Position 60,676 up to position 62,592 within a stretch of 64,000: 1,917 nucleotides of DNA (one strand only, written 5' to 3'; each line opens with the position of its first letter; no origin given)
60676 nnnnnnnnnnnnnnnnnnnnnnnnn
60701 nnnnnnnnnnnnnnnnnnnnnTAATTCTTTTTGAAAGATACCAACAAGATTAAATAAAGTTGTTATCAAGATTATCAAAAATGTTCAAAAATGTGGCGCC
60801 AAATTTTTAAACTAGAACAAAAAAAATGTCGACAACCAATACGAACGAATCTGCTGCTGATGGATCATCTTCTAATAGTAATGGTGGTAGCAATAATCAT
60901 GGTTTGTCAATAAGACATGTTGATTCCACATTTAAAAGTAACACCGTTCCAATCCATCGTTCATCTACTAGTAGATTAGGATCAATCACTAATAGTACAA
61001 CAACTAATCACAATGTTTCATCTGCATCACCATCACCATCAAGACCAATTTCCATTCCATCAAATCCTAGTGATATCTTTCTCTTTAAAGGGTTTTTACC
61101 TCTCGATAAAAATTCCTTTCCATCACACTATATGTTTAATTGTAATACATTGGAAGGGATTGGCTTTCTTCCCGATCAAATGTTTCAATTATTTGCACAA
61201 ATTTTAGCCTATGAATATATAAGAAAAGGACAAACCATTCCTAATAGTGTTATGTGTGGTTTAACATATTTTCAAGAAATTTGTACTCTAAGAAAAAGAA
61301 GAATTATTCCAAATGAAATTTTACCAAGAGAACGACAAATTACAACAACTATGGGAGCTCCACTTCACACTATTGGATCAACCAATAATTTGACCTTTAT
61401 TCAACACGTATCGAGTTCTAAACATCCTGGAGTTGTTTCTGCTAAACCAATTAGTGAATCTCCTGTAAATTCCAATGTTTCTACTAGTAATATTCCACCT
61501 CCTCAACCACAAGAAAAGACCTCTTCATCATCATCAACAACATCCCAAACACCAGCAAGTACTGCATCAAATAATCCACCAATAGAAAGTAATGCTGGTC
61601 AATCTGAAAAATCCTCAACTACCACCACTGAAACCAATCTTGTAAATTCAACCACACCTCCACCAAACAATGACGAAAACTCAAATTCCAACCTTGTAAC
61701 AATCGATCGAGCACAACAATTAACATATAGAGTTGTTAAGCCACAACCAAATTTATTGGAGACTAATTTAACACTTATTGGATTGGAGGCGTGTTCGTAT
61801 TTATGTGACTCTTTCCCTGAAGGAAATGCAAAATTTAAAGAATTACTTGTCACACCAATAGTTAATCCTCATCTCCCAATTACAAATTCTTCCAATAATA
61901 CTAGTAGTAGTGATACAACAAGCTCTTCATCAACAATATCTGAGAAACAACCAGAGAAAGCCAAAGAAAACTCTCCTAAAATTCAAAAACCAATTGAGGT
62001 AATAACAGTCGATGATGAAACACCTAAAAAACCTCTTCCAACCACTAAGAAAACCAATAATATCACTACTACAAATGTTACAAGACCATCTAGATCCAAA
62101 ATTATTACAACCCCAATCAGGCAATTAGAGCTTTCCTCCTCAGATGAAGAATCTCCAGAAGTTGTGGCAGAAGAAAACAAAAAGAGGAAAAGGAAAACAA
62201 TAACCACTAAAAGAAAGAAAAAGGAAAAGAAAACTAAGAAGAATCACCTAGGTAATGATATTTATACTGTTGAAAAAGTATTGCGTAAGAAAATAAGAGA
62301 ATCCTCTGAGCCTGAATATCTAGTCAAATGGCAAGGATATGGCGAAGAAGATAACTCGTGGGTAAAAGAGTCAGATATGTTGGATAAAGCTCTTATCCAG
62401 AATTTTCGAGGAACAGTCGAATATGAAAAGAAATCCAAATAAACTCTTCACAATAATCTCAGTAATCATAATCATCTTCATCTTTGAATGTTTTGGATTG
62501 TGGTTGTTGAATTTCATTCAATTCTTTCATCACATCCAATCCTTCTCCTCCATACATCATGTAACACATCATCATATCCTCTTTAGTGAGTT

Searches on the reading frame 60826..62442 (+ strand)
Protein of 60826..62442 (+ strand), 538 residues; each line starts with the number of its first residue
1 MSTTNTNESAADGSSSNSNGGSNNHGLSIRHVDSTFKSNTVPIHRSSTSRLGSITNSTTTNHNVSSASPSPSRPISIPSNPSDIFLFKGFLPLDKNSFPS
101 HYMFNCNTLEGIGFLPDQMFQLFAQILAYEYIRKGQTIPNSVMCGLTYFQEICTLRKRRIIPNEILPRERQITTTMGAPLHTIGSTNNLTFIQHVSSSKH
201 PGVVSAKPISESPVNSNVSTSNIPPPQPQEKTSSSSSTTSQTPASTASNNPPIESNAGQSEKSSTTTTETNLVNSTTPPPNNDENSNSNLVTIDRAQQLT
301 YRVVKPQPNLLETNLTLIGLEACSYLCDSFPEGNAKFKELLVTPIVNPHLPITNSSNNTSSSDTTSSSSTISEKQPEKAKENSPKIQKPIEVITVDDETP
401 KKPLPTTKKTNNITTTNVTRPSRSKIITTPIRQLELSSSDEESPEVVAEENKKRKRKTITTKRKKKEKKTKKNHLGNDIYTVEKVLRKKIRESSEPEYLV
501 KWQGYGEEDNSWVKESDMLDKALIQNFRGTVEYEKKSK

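Call 30: search_protein_families(library=pfam, max_evalue=0.001, proteins=[window:60826-62442:+])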
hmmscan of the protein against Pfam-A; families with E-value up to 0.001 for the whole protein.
window:60826-62442:+ (538 aa): 2 families
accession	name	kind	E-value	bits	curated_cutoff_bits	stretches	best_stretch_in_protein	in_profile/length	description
PF00385.30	Chromo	-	3.2e-13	49.8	25.1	1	480-528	1-51/53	Chromo (CHRromatin Organisation MOdifier) domain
PF08880.16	QLQ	-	0.00011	22.2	23.8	1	114-142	2-30/35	QLQ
